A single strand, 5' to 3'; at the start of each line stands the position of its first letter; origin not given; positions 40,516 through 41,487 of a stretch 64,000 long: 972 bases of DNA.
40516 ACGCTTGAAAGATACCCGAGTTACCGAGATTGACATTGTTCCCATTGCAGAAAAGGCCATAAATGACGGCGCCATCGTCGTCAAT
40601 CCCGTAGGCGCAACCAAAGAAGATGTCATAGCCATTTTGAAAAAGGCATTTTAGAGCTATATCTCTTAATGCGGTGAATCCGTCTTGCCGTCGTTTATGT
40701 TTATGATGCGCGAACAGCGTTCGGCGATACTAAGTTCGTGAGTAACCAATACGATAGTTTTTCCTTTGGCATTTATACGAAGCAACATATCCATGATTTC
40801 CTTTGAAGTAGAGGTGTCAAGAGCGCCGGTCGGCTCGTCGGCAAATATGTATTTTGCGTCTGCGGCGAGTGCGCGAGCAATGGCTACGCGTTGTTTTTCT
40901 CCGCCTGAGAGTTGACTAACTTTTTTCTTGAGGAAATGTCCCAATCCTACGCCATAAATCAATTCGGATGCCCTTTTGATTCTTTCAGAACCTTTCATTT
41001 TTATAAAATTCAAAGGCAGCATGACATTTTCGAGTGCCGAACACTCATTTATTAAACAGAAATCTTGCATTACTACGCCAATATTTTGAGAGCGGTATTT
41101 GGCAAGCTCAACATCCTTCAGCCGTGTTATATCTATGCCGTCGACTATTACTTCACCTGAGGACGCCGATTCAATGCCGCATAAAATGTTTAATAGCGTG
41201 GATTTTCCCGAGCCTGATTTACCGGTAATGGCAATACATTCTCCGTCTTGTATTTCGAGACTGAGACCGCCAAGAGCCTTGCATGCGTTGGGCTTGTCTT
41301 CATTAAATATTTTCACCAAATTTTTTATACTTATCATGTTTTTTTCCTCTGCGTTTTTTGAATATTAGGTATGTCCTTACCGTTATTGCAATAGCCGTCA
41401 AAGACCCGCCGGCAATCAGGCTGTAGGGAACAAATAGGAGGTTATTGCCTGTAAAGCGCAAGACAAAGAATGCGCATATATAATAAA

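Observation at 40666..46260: AT-rich operon: secreted His-rich mini-protein, Thr-rich mini-ORF, four FtsX-like paralogues and one ABC ATPase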

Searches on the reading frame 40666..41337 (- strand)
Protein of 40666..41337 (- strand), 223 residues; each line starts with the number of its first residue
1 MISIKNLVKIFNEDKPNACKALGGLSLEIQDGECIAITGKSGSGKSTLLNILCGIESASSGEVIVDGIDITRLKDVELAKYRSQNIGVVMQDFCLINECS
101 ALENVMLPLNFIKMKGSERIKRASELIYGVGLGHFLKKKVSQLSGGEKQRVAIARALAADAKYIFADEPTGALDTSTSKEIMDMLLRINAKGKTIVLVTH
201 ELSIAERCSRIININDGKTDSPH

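Call 3: search_protein_families(library=pfam, proteins=[window:40666-41337:-], max_evalue=1)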
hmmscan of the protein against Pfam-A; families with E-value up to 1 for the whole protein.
window:40666-41337:- (223 aa): 32 families (the best 25 are shown)
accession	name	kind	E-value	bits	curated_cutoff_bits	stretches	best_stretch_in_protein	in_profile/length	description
PF00005.33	ABC_tran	-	2.5e-35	122.5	25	1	23-170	2-136/137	ABC transporter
PF13304.12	AAA_21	-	1.5e-05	25.7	27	1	35-54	2-21/304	AAA domain, putative AbiEii toxin, Type IV TA system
PF02463.25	SMC_N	-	4.7e-05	23.4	40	1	141-215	135-212/220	RecF/RecN/SMC N terminal domain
PF13555.12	AAA_29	-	0.00011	22.3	27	1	27-49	17-39/61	P-loop containing region of AAA domain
PF03193.22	RsgA_GTPase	-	0.00044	20.6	30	1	28-63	103-137/174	RsgA GTPase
PF09818.15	ABC_ATPase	-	0.0018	17.8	23.2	0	141-190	156-205/283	P-loop domain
PF01926.29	MMR_HSR1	-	0.0019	18.7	21.9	1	35-56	2-23/113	50S ribosome-binding GTPase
PF03266.21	NTPase_1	-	0.0037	17.6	23.9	1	35-69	2-34/168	NTPase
PF13238.12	AAA_18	-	0.0051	17.7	29.4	1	35-57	1-19/128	AAA domain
PF00350.29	Dynamin_N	-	0.0052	17.3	27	1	35-65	1-31/168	Dynamin family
PF13401.12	AAA_22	-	0.0067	17.2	27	1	31-52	4-25/130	AAA domain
PF13476.12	AAA_23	-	0.0083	17.2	27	1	32-53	19-40/201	AAA domain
PF20720.3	nSTAND3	-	0.0093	16.1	27.2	1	31-54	16-39/155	Novel STAND NTPase 3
PF07693.20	KAP_NTPase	-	0.01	15.5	20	1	5-56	6-44/293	KAP family P-loop domain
PF13191.12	AAA_16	-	0.012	16.6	32.6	1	31-53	23-45/167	AAA ATPase domain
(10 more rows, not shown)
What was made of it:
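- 40666..41337 (-): ABC ATPase of the MacB/LolD/FtsE class, 223 aa. PF00005 122 bits (call 3).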

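Call 4: search_protein_families(library=ncbifam, proteins=[window:40666-41337:-], max_evalue=1)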
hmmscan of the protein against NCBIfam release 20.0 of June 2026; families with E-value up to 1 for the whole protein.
window:40666-41337:- (223 aa): 215 families (the best 25 are shown)
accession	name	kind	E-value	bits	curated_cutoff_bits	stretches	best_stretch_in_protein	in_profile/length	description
TIGR03608.1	L_ocin_972_ABC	subfamily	1.8e-62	210.5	254.85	1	5-214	2-206/206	putative bacteriocin export ABC transporter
TIGR02211.1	LolD_lipo_ex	equivalog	3e-62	210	307.75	1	1-218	1-218/221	lipoprotein-releasing ABC transporter ATP-binding protein LolD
TIGR02673.1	FtsE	equivalog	1.5e-57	194.7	264.85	1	1-217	1-213/214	cell division ATP-binding protein FtsE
NF007826.0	PRK10535.1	equivalog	1.3e-54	185.6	966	1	17-218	19-220/648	macrolide ABC transporter ATP-binding protein/permease MacB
NF007879.0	PRK10584.1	equivalog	1.4e-54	185.2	336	1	18-218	22-223/228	putative ABC transporter ATP-binding protein YbbA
NF008639.0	PRK11629.1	equivalog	3.8e-53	180.3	360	1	3-219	8-224/234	lipoprotein-releasing ABC transporter ATP-binding protein LolD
NF038007.1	ABC_ATP_DarD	equivalog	1.2e-52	178.5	375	1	1-218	1-217/218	darobactin export ABC transporter ATP-binding protein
TIGR02315.1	ABC_phnC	equivalog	1.6e-51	175.1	266.1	1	1-218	1-223/243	phosphonate ABC transporter ATP-binding protein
TIGR02982.1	heterocyst_DevA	subfamily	9.5e-49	165.9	295.8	1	2-218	2-218/220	ABC exporter ATP-binding subunit, DevA family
TIGR02314.1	ABC_MetN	equivalog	3.4e-48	164.4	499.7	1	1-217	1-217/343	methionine ABC transporter ATP-binding protein MetN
NF007027.0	PRK09493.1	equivalog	8.6e-46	156.2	379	1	1-218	1-213/240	glutamine ABC transporter ATP-binding protein GlnQ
TIGR04521.1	ECF_ATPase_2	equivalog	1.8e-44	151.9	330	1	2-218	1-222/279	energy-coupling factor transporter ATPase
TIGR01186.1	proV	subfamily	3.5e-44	151.4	326.6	1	20-217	7-206/363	betaine/proline/choline family ABC transporter ATP-binding protein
TIGR01188.1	drrA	subfamily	1.2e-41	143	312.45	1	18-218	5-201/302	daunorubicin resistance ABC transporter, ATP-binding protein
TIGR04520.1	ECF_ATPase_1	equivalog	2.2e-40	138.8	315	1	2-219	1-214/269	energy-coupling factor transporter ATPase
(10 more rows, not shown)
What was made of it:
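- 40666..41337 (-): Top NCBIfam hits are TIGR03608 at 210.5 bits (cut-off 254.85) and LolD at 210 bits (call 4).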

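Call 20: search_protein_families(library=pfam, proteins=[P0011, P0009], max_evalue=10)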
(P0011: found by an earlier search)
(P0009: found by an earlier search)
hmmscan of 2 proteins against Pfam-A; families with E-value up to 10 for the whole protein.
P0011 (173 aa): 1 family
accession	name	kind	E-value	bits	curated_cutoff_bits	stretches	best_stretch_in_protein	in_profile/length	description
PF05365.17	UCR_UQCRX_QCR9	-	3.5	8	27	1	28-54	14-40/53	Ubiquinol-cytochrome C reductase, UQCRX/QCR9 like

P0009 (140 aa): 0 families

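Call 44: find_homologous_proteins(query=window:40666-41337:-, max_evalue=1e-20)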
Query window:40666-41337:- (223 aa): 8000 proteins with E <= 1e-20 among 8000 candidates; the best 120 are listed.
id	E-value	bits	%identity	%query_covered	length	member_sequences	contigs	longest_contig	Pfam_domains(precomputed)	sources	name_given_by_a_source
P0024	3.5e-134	463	99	100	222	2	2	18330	PF00005.34,PF13304.13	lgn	-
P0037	4.6e-110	384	81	98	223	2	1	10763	PF00005.34,PF02463.26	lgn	-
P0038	9.8e-96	337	72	98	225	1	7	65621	PF00005.34,PF02463.26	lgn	-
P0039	4.7e-88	312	68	97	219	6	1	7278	PF00005.34,PF13304.13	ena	-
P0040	9.5e-88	311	68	97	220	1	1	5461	PF00005.34,PF13304.13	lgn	-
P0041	1.9e-85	304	64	98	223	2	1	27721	PF00005.34,PF02463.26,PF13304.13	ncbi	-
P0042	6.7e-81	289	61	98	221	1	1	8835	PF00005.34,PF02463.26,PF13304.13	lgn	-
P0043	8.7e-80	285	62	98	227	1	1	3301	PF00005.34,PF13304.13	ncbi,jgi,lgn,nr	ncbi:MAG: ABC transporter ATP-binding protein [Christensenellaceae bacterium]|jgi:putative ABC trans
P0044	2.3e-73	264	59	100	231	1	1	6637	PF00005.34,PF13304.13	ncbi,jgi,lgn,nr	ncbi:MAG: ABC transporter ATP-binding protein [Christensenellaceae bacterium]|jgi:ABC-type lipoprote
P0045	7.3e-65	237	53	98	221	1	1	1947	PF00005.34,PF13555.13,PF02463.26,PF13304.13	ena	-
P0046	3.7e-58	215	51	99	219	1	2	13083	PF00005.34,PF02463.26,PF13304.13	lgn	-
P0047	4.2e-58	215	50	98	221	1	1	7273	PF00005.34,PF02463.26,PF13304.13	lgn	-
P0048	1.1e-57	213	50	98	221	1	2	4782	PF00005.34,PF13175.13,PF02463.26,PF13304.13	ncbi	-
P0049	3.5e-56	208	51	91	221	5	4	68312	PF00005.34,PF13555.13,PF02463.26,PF13304.13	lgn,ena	-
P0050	7.2e-56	207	50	97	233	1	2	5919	PF00005.34,PF02463.26,PF13304.13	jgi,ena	-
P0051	1.7e-55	206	50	97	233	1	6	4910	PF00005.34,PF02463.26,PF13304.13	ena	-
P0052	1.9e-55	206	49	97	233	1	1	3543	PF00005.34,PF02463.26,PF13304.13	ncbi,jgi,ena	-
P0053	2.3e-55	206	49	98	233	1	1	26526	PF00005.34,PF02463.26,PF13304.13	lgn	-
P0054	5.0e-55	204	50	97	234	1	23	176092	PF00005.34,PF02463.26,PF13304.13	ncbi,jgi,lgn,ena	-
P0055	7.1e-55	204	50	97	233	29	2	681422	PF00005.34,PF02463.26,PF13304.13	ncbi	-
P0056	7.8e-55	204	50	97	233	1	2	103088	PF00005.34,PF02463.26,PF13304.13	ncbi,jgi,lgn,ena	ncbi:MAG: ABC transporter ATP-binding protein [Flavobacteriaceae bacterium]|jgi:putative ABC transpo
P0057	8.3e-55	204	49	97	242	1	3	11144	PF00005.34,PF02463.26,PF13304.13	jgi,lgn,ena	-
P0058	1.0e-54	203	50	97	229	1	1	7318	PF03266.22,PF00005.34,PF02463.26,PF13304.13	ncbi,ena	-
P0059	1.1e-54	203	50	97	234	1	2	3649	PF00005.34,PF02463.26,PF13304.13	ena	-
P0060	1.5e-54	203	51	97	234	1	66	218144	PF00005.34,PF02463.26,PF13304.13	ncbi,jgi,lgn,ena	ncbi:MAG: ABC transporter ATP-binding protein [Flavobacteriaceae bacterium]|jgi:putative ABC transpo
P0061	1.5e-54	203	51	97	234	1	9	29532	PF00005.34,PF02463.26,PF13304.13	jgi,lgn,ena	jgi:putative ABC transport system ATP-binding protein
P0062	1.5e-54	203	51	97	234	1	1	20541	PF00005.34,PF02463.26,PF13304.13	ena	-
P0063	1.9e-54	203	49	97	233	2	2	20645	PF00005.34,PF13304.13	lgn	-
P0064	1.9e-54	203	50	97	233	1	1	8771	PF00005.34,PF02463.26,PF13304.13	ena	-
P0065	2.1e-54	202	50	97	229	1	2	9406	PF00005.34,PF02463.26,PF13304.13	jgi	jgi:putative ABC transport system ATP-binding protein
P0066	2.4e-54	202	50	97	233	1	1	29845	PF00005.34,PF02463.26,PF13304.13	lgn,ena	-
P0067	2.6e-54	202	50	97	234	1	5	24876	PF00005.34,PF02463.26,PF13304.13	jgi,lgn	jgi:putative ABC transport system ATP-binding protein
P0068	2.9e-54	202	45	99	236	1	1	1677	PF00005.34,PF02463.26,PF13304.13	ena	-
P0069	3.5e-54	202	50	97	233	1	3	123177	PF00005.34,PF02463.26,PF13304.13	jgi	-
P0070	3.6e-54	202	49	97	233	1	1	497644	PF00005.34,PF02463.26,PF13304.13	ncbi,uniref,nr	ncbi:ABC transporter ATP-binding protein [Aquimarina sediminis]|uniref:ABC transporter ATP-binding p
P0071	4.3e-54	201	49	97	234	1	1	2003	PF00005.34,PF02463.26,PF13304.13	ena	-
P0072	4.5e-54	201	49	97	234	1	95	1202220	PF00005.34,PF02463.26,PF13304.13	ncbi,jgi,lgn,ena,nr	ncbi:MAG: ABC transporter ATP-binding protein [Flavobacteriaceae bacterium]|jgi:putative ABC transpo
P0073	4.8e-54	201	49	97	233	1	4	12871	PF00005.34,PF02463.26,PF13304.13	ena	-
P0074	5.2e-54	201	48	97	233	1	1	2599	PF00005.34,PF02463.26,PF13304.13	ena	-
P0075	5.3e-54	201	49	97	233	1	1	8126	PF00005.34,PF02463.26,PF13304.13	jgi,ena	-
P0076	5.3e-54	201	49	97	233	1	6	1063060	PF00005.34,PF02463.26,PF13304.13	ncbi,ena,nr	ncbi:macrolide ABC transporter ATP-binding protein [Bacteroidetes bacterium SCGC AAA795-G10]|nr:macr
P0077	5.7e-54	201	50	97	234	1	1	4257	PF00005.34,PF02463.26,PF13304.13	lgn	-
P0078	5.7e-54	201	50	97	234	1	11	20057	PF00005.34,PF02463.26,PF13304.13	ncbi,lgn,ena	ncbi:MAG: ABC transporter ATP-binding protein [Flavobacteriaceae bacterium]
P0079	5.7e-54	201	50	97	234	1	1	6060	PF00005.34,PF02463.26,PF13304.13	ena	-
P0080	6.6e-54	201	50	97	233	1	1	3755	PF00005.34,PF02463.26,PF13304.13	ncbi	-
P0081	7.2e-54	201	49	97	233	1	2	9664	PF00005.34,PF02463.26,PF13304.13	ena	-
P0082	7.2e-54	201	49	97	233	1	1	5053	PF00005.34,PF02463.26,PF13304.13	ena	-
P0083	7.3e-54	201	49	97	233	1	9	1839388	PF00005.34,PF02463.26,PF13304.13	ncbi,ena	-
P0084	7.8e-54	201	50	97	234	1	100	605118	PF00005.34,PF02463.26,PF13304.13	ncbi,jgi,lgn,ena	ncbi:MAG: ABC transporter ATP-binding protein [Flavobacteriales bacterium]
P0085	7.8e-54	201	50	97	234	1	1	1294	PF00005.34,PF02463.26,PF13304.13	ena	-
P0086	7.8e-54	201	50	97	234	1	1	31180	PF00005.34,PF02463.26,PF13304.13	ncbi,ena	-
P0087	7.8e-54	201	50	97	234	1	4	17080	PF00005.34,PF02463.26,PF13304.13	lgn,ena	-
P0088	7.8e-54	201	50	97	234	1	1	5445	PF00005.34,PF02463.26,PF13304.13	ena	-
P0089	8.2e-54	201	50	97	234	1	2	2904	PF00005.34,PF02463.26,PF13304.13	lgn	-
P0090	8.5e-54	200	49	97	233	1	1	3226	PF00005.34,PF02463.26,PF13304.13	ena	-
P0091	8.7e-54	200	49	97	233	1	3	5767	PF03266.22,PF00005.34,PF02463.26,PF13304.13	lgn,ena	-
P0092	1.1e-53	200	49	97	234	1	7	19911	PF00005.34,PF02463.26,PF13304.13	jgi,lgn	jgi:putative ABC transport system ATP-binding protein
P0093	1.2e-53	200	50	97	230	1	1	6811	PF00005.34,PF02463.26,PF13304.13,PF20720.4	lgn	-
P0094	1.3e-53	200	49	97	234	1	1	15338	PF00005.34,PF02463.26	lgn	-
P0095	1.3e-53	200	49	97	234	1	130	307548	PF00005.34,PF02463.26,PF13304.13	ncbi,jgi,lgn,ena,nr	ncbi:MAG: ABC transporter ATP-binding protein [Flavobacteriaceae bacterium]|jgi:putative ABC transpo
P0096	1.3e-53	200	49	97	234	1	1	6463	PF00005.34,PF02463.26,PF13304.13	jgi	jgi:putative ABC transport system ATP-binding protein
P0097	1.3e-53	200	49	97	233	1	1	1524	PF00005.34,PF02463.26,PF13304.13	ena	-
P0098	1.3e-53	200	49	97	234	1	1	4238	PF00005.34,PF02463.26,PF13304.13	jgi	jgi:putative ABC transport system ATP-binding protein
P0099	1.5e-53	200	50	97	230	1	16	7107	PF00005.34,PF02463.26,PF13304.13,PF20720.4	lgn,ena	-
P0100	1.7e-53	199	49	97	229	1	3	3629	PF03266.22,PF00005.34,PF02463.26,PF13304.13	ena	-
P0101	1.8e-53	199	50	97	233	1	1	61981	PF00005.34,PF02463.26,PF13304.13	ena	-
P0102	1.8e-53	199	49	97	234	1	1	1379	PF00005.34,PF02463.26,PF13304.13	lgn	-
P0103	1.8e-53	199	49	97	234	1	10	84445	PF00005.34,PF02463.26,PF13304.13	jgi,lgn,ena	jgi:putative ABC transport system ATP-binding protein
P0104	1.9e-53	199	52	90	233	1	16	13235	PF00005.34,PF02463.26,PF13304.13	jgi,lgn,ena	jgi:putative ABC transport system ATP-binding protein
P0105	1.9e-53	199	52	90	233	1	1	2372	PF00005.34,PF02463.26,PF13304.13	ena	-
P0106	2.0e-53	199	48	99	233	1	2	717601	PF00005.34,PF02463.26,PF13304.13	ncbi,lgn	-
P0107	2.0e-53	199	50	97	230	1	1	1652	PF00005.34,PF02463.26,PF13304.13,PF20720.4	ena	-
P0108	2.0e-53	199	49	97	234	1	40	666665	PF00005.34,PF02463.26,PF13304.13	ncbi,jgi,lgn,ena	jgi:putative ABC transport system ATP-binding protein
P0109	2.0e-53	199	49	97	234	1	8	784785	PF00005.34,PF02463.26,PF13304.13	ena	-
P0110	2.0e-53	199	49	97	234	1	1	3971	PF00005.34,PF02463.26,PF13304.13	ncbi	-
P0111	2.1e-53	199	49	97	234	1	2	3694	PF00005.34,PF02463.26,PF13304.13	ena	-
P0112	2.1e-53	199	49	97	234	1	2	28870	PF00005.34,PF02463.26,PF13304.13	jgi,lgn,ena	jgi:putative ABC transport system ATP-binding protein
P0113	2.2e-53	199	49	97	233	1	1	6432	PF00005.34,PF02463.26,PF13304.13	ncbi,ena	-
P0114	2.2e-53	199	48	100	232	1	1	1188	PF00005.34,PF02463.26,PF13304.13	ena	-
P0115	2.4e-53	199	49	97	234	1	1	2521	PF00005.34,PF02463.26,PF13304.13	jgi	jgi:putative ABC transport system ATP-binding protein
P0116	2.4e-53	199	49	97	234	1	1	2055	PF00005.34,PF02463.26,PF13304.13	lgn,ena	-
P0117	2.4e-53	199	49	97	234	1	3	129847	PF00005.34,PF02463.26,PF13304.13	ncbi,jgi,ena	-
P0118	2.6e-53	199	49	97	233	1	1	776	PF03266.22,PF00005.34,PF02463.26,PF13304.13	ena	-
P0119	2.7e-53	199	51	90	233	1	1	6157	PF00005.34,PF02463.26,PF13304.13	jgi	jgi:putative ABC transport system ATP-binding protein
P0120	2.7e-53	199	51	90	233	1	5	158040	PF00005.34,PF02463.26,PF13304.13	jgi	jgi:putative ABC transport system ATP-binding protein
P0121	2.7e-53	199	48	97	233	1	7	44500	PF00005.34,PF02463.26,PF13304.13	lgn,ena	-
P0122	2.8e-53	199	50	97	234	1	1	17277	PF00005.34,PF02463.26,PF13304.13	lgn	-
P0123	2.8e-53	199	49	97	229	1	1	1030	PF00005.34,PF02463.26,PF13304.13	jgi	jgi:putative ABC transport system ATP-binding protein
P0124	2.8e-53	199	50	97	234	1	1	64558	PF00005.34,PF02463.26,PF13304.13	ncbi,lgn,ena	-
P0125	2.8e-53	199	50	97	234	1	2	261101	PF00005.34,PF02463.26,PF13304.13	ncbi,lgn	-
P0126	2.9e-53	199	50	90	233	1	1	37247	PF00005.34,PF02463.26,PF13304.13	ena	-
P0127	2.9e-53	199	48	97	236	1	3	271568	PF00005.34,PF02463.26,PF13304.13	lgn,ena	-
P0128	3.0e-53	199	50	90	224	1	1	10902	PF00005.34,PF02463.26,PF13304.13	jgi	jgi:putative ABC transport system ATP-binding protein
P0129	3.1e-53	199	48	97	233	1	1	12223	PF00005.34,PF02463.26,PF13304.13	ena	-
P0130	3.2e-53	199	50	90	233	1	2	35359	PF00005.34,PF02463.26,PF13304.13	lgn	-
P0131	3.5e-53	198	46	97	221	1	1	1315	PF00005.34,PF02463.26,PF13304.13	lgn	-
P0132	3.5e-53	198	50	97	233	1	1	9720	PF00005.34,PF02463.26,PF13304.13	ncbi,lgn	-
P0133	3.9e-53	198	50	97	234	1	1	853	PF00005.34,PF02463.26,PF13304.13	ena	-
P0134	3.9e-53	198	50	97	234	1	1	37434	PF00005.34,PF02463.26,PF13304.13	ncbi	-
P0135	3.9e-53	198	50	97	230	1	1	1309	PF00005.34,PF02463.26,PF13304.13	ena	-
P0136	4.0e-53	198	49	97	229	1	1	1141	PF00005.34,PF02463.26,PF13304.13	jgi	jgi:putative ABC transport system ATP-binding protein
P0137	4.0e-53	198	51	90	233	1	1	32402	PF00005.34,PF02463.26,PF13304.13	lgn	-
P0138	4.0e-53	198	51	90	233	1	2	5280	PF00005.34,PF02463.26,PF13304.13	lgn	-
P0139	4.5e-53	198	49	97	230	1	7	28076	PF00005.34,PF02463.26,PF13304.13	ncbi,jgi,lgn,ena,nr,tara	ncbi:MAG: macrolide ABC transporter ATP-binding protein [Flavobacteriaceae bacterium]|nr:macrolide A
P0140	4.6e-53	198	49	95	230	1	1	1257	PF00005.34,PF13555.13,PF02463.26,PF13304.13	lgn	-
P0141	4.7e-53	198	48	97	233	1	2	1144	PF00005.34,PF13304.13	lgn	-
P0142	4.7e-53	198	49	97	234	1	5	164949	PF00005.34,PF02463.26,PF13304.13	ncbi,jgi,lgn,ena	jgi:putative ABC transport system ATP-binding protein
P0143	4.8e-53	198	49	97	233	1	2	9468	PF00005.34,PF02463.26,PF13304.13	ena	-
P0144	4.8e-53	198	49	97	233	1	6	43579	PF00005.34,PF02463.26,PF13304.13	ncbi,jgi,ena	-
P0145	4.8e-53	198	49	97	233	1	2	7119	PF00005.34,PF02463.26,PF13304.13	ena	-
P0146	4.8e-53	198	50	97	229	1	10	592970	PF03266.22,PF00005.34,PF02463.26,PF13304.13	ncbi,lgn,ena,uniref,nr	ncbi:ABC transporter ATP-binding protein [Faecalibacter rhinopitheci]|uniref:ABC transporter ATP-bin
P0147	5.1e-53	198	51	90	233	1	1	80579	PF00005.34,PF02463.26,PF13304.13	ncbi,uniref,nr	ncbi:ABC transporter ATP-binding protein [Pontimicrobium aquaticum]|uniref:ABC transporter ATP-bindi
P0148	5.1e-53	198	51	90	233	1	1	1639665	PF00005.34,PF02463.26,PF13304.13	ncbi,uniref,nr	ncbi:ABC transporter ATP-binding protein [Flavobacteriaceae bacterium S0825]|uniref:ABC transporter 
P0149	5.1e-53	198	51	90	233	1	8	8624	PF00005.34,PF02463.26,PF13304.13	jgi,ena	-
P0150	5.3e-53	198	49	97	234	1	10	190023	PF00005.34,PF02463.26,PF13304.13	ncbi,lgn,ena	-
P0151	5.7e-53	198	49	97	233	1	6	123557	PF00005.34,PF02463.26,PF13304.13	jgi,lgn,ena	-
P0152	6.1e-53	198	49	100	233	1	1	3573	PF00005.34,PF02463.26,PF13304.13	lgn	-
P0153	6.7e-53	198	49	97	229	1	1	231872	PF00005.34,PF02463.26,PF13304.13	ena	-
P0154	6.9e-53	198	48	97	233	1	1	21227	PF00005.34,PF02463.26,PF13304.13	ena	-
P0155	7.1e-53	197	51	90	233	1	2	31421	PF00005.34,PF02463.26,PF13304.13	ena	-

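Call 45: find_encoding_contigs(protein=P0038, flank=10000, max_places=2)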
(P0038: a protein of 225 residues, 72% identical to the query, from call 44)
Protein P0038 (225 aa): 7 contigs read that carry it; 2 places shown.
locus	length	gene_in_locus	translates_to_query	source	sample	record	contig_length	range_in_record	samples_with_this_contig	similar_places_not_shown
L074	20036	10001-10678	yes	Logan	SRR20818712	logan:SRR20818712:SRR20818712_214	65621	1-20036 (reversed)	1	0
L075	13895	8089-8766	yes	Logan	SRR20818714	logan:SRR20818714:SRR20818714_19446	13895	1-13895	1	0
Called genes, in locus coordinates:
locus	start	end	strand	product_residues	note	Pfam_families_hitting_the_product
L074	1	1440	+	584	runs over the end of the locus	PF00005:ABC_tran, PF13304:AAA_21 (faint)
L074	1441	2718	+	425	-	PF02653:BPD_transp_2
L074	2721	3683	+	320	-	PF02653:BPD_transp_2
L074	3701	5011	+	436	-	PF02885:Glycos_trans_3N, PF00591:Glycos_transf_3, PF07831:PYNP_C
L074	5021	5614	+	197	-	PF00265:TK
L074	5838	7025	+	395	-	-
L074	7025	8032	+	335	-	-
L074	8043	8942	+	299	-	-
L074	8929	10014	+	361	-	-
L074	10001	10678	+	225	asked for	PF00005:ABC_tran, PF02463:SMC_N (faint)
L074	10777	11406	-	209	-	PF01386:Ribosomal_L25p, PF14693:Ribosomal_TL5_C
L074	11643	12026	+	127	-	PF00581:Rhodanese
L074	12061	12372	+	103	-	PF00085:Thioredoxin, PF00578:AhpC-TSA (faint), PF08534:Redoxin (faint), PF13098:Thioredoxin_2, PF13905:Thioredoxin_8 (faint)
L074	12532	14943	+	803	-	PF07992:Pyr_redox_2, PF13738:Pyr_redox_3, PF00070:Pyr_redox, PF02852:Pyr_redox_dim, PF00581:Rhodanese, PF01206:TusA, PF02635:DsrE, PF13686:DrsE_2, +2 more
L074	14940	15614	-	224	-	PF00027:cNMP_binding, PF05732:RepL (weak), PF13545:HTH_Crp_2, PF00325:Crp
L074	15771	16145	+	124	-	PF06397:Desulfoferrod_N (faint), PF01880:Desulfoferrodox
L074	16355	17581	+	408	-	PF00764:Arginosuc_synth, PF20979:Arginosuc_syn_C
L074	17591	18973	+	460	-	PF00206:Lyase_1, PF14698:ASL_C2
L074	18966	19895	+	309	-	PF01118:Semialdhyde_dh, PF22698:Semialdhyde_dhC_1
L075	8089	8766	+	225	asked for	PF00005:ABC_tran, PF02463:SMC_N (faint)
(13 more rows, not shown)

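Call 46: find_encoding_contigs(protein=P0041, flank=10000, max_places=2)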
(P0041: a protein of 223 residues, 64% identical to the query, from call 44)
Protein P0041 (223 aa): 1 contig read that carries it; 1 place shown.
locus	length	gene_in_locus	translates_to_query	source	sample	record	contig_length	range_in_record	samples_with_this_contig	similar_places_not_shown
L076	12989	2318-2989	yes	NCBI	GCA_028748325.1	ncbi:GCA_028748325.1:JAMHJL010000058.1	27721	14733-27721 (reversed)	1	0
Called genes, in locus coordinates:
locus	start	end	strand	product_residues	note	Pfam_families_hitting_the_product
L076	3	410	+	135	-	?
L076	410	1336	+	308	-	-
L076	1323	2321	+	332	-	-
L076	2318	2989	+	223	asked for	PF02463:SMC_N (weak), PF00005:ABC_tran, PF13304:AAA_21 (faint)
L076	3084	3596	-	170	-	PF00160:Pro_isomerase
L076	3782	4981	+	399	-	PF01676:Metalloenzyme, PF10143:PhosphMutase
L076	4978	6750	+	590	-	PF01411:tRNA-synt_2c, PF07973:tRNA_SAD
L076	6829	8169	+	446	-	PF01554:MatE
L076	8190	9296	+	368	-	PF00753:Lactamase_B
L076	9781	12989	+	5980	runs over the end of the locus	?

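Call 47: find_encoding_contigs(protein=P0042, flank=10000, max_places=2)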
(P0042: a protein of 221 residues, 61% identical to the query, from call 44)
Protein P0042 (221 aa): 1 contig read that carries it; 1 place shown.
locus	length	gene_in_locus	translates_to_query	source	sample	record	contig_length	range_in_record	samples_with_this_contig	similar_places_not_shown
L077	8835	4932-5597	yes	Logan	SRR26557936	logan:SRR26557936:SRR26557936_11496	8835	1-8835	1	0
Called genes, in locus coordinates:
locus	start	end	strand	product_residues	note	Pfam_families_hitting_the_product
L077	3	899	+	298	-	?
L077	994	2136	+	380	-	-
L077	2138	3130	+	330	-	-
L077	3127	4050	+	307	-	-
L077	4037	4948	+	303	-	-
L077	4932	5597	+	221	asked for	PF02463:SMC_N (faint), PF00005:ABC_tran, PF13304:AAA_21 (faint)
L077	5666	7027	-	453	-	PF01547:SBP_bac_1, PF13416:SBP_bac_8, PF13343:SBP_bac_6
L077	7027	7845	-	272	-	PF00528:BPD_transp_1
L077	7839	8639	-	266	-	PF00528:BPD_transp_1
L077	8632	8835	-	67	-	?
